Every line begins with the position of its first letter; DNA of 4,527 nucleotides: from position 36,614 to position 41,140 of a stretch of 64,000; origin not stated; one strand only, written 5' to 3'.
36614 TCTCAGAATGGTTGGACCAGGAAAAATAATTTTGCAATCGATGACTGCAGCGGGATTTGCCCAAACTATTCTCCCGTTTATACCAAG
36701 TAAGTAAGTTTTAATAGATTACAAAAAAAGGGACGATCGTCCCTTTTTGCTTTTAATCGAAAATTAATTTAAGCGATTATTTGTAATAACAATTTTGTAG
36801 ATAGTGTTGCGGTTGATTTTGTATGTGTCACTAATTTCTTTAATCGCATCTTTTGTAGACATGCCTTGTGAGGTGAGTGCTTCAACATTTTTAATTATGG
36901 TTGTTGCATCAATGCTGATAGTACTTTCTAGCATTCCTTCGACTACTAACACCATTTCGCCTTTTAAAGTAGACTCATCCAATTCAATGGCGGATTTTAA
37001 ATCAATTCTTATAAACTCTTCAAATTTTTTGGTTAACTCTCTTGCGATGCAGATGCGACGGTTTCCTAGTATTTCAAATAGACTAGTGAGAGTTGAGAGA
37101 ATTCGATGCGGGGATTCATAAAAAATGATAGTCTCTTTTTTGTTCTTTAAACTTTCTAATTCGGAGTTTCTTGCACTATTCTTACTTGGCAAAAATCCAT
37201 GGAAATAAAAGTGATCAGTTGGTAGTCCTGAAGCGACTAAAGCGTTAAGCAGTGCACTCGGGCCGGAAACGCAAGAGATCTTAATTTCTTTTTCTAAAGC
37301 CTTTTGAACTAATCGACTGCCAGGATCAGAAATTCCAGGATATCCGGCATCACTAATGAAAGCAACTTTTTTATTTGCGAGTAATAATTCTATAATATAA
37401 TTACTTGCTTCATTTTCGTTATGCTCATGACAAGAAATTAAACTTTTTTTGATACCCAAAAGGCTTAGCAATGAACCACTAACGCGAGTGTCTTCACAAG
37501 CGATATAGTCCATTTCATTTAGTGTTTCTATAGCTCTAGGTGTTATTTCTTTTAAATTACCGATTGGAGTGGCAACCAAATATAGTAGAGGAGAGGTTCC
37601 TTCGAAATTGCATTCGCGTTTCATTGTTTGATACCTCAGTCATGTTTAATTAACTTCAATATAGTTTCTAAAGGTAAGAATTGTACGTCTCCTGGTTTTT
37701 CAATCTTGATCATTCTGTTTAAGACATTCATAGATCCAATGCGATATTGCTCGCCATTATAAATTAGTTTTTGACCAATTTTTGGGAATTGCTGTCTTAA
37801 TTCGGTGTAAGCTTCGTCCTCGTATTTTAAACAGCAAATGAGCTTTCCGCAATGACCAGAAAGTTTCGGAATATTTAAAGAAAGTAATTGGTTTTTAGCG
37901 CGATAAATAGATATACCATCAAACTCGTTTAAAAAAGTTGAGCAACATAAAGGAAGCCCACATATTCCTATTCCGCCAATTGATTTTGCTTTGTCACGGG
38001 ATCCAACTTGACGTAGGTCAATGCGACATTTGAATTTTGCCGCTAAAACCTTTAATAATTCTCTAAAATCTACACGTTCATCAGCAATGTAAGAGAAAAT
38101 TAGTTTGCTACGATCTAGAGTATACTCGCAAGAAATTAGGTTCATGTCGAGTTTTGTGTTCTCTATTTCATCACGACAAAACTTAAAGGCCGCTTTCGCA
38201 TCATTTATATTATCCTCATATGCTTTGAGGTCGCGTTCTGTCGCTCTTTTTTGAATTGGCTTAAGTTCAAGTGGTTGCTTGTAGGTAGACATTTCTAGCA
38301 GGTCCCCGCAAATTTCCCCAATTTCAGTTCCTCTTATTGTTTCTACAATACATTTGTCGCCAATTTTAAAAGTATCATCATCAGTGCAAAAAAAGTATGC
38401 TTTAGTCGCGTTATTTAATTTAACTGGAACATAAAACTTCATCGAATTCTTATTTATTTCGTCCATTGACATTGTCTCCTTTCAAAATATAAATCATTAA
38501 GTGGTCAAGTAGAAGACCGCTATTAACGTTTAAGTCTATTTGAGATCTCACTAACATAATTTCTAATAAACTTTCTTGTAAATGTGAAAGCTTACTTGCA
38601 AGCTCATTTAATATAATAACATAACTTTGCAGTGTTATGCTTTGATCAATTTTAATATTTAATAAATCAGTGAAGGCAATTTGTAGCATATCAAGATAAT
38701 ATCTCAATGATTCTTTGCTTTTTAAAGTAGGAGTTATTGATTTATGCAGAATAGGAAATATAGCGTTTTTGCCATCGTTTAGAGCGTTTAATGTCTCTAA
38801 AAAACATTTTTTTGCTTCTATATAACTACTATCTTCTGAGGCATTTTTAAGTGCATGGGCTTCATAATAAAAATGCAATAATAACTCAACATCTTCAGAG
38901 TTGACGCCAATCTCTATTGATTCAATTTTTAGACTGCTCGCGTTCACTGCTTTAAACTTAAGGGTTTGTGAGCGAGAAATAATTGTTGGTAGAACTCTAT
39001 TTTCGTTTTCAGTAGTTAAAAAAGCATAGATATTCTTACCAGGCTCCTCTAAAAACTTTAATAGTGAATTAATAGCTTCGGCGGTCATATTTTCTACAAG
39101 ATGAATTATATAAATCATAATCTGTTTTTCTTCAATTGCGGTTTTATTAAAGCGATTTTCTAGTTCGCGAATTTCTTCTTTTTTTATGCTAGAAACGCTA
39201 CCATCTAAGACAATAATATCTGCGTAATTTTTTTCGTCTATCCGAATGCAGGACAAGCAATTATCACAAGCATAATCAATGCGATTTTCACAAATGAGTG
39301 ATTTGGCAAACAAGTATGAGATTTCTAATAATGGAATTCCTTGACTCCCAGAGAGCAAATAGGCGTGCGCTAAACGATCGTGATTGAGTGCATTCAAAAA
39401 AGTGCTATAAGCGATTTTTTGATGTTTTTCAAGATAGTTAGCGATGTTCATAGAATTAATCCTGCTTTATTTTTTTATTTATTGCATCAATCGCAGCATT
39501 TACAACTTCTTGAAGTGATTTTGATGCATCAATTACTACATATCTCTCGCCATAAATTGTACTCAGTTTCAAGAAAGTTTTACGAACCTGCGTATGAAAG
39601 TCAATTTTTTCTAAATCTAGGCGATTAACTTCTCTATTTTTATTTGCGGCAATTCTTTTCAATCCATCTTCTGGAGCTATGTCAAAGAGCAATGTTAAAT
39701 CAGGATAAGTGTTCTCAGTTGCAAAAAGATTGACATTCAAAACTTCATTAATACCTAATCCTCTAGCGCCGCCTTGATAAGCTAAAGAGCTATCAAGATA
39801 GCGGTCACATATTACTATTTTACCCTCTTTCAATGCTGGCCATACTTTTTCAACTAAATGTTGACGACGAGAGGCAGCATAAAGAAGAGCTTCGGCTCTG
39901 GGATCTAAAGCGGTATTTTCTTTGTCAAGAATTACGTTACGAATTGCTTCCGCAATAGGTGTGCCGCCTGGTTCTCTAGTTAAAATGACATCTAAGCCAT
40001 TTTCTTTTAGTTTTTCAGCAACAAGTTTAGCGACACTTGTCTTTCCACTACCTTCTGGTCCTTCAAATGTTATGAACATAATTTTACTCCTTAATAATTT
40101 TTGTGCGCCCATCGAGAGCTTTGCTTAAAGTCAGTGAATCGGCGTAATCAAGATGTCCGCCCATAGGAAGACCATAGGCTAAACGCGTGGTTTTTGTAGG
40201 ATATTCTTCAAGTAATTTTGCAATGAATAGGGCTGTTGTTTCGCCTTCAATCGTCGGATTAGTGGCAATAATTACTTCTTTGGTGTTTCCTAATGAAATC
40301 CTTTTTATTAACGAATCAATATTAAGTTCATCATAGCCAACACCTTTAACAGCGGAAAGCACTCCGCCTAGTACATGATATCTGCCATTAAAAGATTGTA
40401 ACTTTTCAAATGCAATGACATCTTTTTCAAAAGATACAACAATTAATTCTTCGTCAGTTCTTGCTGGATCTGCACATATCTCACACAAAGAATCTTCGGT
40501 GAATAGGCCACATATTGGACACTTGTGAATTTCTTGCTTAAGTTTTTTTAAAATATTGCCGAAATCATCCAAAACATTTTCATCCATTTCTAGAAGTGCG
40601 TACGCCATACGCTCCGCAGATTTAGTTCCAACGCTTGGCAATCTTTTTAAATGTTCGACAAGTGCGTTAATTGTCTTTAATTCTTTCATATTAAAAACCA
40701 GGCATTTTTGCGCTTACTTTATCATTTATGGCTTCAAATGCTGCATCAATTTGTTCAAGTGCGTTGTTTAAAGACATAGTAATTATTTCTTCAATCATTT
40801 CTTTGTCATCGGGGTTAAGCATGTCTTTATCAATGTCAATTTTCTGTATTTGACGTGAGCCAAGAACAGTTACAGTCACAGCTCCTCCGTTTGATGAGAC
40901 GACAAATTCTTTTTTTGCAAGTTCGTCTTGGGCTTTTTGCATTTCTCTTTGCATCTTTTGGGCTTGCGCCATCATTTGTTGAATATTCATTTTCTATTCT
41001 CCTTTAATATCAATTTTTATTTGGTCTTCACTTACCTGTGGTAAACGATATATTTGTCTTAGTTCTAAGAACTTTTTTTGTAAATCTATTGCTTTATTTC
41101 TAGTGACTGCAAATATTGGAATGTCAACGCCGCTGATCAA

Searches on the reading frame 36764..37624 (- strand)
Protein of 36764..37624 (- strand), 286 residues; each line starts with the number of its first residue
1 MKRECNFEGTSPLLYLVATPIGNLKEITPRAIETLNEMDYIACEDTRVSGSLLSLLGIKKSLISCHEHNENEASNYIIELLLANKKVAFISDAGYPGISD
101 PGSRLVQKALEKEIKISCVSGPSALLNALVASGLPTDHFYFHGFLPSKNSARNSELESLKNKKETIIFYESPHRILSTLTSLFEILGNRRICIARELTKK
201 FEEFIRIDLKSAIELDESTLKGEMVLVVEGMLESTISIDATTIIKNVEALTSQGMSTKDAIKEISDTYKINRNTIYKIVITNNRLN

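Call 25: search_protein_families(library=pfam, proteins=[window:36764-37624:-], max_evalue=0.00001)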
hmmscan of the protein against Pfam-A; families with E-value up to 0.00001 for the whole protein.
window:36764-37624:- (286 aa): 1 family
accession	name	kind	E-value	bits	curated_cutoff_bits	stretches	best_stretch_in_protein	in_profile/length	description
PF00590.25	TP_methylase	-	5.4e-32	111.9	27.8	1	14-211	2-210/212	Tetrapyrrole (Corrin/Porphyrin) Methylases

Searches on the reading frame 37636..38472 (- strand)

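Call 25: search_protein_families(library=pfam, proteins=[window:37636-38472:-], max_evalue=0.00001)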
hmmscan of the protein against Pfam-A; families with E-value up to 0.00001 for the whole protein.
window:37636-38472:- (278 aa): 1 family
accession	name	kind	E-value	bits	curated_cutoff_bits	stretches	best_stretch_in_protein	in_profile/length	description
PF04468.17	PSP1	-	3.3e-30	104.7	27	1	71-156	1-86/86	PSP1 C-terminal conserved region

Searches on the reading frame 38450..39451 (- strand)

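Call 25: search_protein_families(library=pfam, proteins=[window:38450-39451:-], max_evalue=0.00001)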
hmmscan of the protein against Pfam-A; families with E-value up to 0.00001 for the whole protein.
window:38450-39451:- (333 aa): 1 family
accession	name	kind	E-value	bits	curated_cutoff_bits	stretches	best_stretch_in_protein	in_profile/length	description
PF13177.12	DNA_pol3_delta2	-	5e-49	166.8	27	1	11-169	2-160/161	DNA polymerase III, delta subunit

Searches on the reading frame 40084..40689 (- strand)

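Call 25: search_protein_families(library=pfam, proteins=[window:40084-40689:-], max_evalue=0.00001)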
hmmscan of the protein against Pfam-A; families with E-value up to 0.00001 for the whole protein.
window:40084-40689:- (201 aa): 5 families
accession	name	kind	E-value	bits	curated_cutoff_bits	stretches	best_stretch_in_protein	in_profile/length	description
PF13662.12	Toprim_4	-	7.3e-23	81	25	1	81-171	2-85/85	Toprim domain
PF21176.3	RecR_HhH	-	3.6e-13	49.5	27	1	7-47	1-41/45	RecR, helix-hairpin-helix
PF21175.2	RecR_C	-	2e-11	43.5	22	1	173-196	1-24/24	RecR, C-terminal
PF01751.28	Toprim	-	3.6e-11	43.5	23.1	1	81-163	1-83/96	Toprim domain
PF02132.21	RecR_ZnF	-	6.3e-07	29.5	22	1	54-74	1-21/21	RecR, Cys4-zinc finger domain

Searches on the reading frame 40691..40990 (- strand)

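Call 25: search_protein_families(library=pfam, proteins=[window:40691-40990:-], max_evalue=0.00001)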
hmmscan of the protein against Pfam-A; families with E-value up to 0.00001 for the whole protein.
window:40691-40990:- (99 aa): 1 family
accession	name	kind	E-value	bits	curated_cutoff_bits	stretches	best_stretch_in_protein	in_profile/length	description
PF02575.21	YbaB_DNA_bd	-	2.8e-25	88.8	25.5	1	7-96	1-90/91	YbaB/EbfC DNA-binding family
